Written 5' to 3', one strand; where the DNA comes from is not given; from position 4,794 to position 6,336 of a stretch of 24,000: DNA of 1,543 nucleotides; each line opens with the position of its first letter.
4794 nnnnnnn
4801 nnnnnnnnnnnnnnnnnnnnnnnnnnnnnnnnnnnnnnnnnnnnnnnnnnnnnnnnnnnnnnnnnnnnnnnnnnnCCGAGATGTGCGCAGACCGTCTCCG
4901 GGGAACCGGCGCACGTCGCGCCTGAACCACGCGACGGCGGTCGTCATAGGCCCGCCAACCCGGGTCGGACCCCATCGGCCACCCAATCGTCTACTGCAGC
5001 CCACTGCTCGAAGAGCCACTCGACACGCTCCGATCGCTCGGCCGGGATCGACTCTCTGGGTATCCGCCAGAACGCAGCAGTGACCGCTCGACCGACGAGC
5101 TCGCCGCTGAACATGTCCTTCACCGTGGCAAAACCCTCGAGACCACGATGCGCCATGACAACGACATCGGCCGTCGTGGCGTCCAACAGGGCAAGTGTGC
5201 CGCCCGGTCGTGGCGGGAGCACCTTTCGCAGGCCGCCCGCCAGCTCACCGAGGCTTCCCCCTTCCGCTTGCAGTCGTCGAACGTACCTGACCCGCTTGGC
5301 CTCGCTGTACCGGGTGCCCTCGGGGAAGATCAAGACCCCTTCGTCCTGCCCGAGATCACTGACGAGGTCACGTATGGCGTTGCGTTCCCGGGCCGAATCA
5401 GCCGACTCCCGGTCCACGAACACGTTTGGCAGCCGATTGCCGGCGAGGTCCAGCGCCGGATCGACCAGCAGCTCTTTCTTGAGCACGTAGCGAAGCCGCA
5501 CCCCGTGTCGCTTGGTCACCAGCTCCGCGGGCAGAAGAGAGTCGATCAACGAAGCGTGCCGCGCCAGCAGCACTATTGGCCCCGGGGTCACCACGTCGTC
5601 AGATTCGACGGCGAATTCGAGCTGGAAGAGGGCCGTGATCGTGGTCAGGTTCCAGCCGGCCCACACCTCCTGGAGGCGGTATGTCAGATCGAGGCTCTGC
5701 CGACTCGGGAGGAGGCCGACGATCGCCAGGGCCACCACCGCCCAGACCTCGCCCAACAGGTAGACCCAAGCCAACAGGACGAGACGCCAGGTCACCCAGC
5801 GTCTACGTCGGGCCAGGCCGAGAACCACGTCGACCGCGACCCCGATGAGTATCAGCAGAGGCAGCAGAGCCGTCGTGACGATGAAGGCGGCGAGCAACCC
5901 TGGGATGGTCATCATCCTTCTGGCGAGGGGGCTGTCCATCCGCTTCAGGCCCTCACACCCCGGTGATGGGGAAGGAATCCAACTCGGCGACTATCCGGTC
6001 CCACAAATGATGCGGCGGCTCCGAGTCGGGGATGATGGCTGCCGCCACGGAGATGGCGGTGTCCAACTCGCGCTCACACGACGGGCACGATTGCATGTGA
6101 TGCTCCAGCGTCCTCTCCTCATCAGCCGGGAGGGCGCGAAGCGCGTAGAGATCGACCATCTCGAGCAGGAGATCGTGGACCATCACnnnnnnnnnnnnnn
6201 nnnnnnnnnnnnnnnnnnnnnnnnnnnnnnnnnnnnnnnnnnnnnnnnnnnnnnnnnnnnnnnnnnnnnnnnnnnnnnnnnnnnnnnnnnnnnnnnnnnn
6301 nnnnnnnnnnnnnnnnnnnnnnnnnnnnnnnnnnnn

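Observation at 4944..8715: Candidate light-to-ECF-sigma signalling island: sigma / minimal ZAS anti-sigma / acyltransferase divergent from the B12-protein / heliorhodopsin pair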

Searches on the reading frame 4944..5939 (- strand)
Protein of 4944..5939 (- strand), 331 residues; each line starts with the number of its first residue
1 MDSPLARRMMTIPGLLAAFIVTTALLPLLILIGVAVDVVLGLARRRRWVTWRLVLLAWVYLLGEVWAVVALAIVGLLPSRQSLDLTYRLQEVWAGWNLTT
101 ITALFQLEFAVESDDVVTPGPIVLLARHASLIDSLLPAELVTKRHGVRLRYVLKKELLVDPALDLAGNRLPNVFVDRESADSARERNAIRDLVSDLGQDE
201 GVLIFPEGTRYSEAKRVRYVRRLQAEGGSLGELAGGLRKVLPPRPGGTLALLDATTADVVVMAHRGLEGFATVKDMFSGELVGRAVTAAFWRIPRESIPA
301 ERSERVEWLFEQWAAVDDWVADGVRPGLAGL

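Call 3: search_protein_families(library=pfam, proteins=[window:4944-5939:-], max_evalue=0.01)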
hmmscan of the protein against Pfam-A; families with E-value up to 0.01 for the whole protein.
window:4944-5939:- (331 aa): 1 family
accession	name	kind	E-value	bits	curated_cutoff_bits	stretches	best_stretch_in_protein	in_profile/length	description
PF01553.26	Acyltransferase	-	1.3e-13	51.4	23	1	111-238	4-106/132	Acyltransferase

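Call 4: search_protein_families(library=ncbifam, proteins=[window:4944-5939:-], max_evalue=0.01)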
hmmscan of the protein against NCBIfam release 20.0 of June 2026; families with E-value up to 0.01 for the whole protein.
window:4944-5939:- (331 aa): 3 families
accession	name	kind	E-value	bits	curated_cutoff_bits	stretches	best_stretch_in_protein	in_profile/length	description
TIGR00530.1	AGP_acyltrn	subfamily_domain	1.6e-09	37.6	102.95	1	114-214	10-104/130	1-acylglycerol-3-phosphate O-acyltransferase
NF058536.1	LPAAT_acyl_YihG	equivalog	3.3e-06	26.6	260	1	66-217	22-187/290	1-acylglycerol-3-phosphate O-acyltransferase, YihG family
NF010621.0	PRK14014.1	domain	1.3e-05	24.4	186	1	70-216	36-191/301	acetyltransferase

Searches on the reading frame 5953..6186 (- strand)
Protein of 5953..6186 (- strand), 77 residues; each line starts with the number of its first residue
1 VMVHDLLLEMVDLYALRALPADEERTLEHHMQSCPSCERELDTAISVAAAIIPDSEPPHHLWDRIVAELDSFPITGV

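Call 3: search_protein_families(library=pfam, proteins=[window:5953-6186:-], max_evalue=0.01)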
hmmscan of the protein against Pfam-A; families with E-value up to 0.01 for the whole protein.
window:5953-6186:- (77 aa): 3 families
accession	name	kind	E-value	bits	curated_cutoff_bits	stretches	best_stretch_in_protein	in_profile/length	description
PF13490.11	zf-HC2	-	8.5e-06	26.2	22.2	1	8-37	5-34/35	Putative zinc-finger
PF22618.1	RskA_N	-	2.7e-05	24.7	27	1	7-40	1-34/48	Anti-sigma-K factor RskA, N-terminal domain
PF24460.1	DUF7575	-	0.0024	17.6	28.5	1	31-45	3-17/28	Domain of unknown function (DUF7575)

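Call 4: search_protein_families(library=ncbifam, proteins=[window:5953-6186:-], max_evalue=0.01)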
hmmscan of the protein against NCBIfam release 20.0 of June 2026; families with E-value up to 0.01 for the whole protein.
window:5953-6186:- (77 aa): 3 families
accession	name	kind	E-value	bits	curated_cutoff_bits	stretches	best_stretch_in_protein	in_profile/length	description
NF052375.1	antisigma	equivalog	2.6e-11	44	100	1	13-70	4-63/217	anti-sigma factor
NF010501.0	PRK13920.1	subfamily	2.9e-07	30.3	225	1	8-71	5-71/213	putative anti-sigmaE protein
TIGR03988.1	antisig_RsrA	equivalog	6.4e-05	23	62.5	1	8-71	6-72/77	mycothiol system anti-sigma-R factor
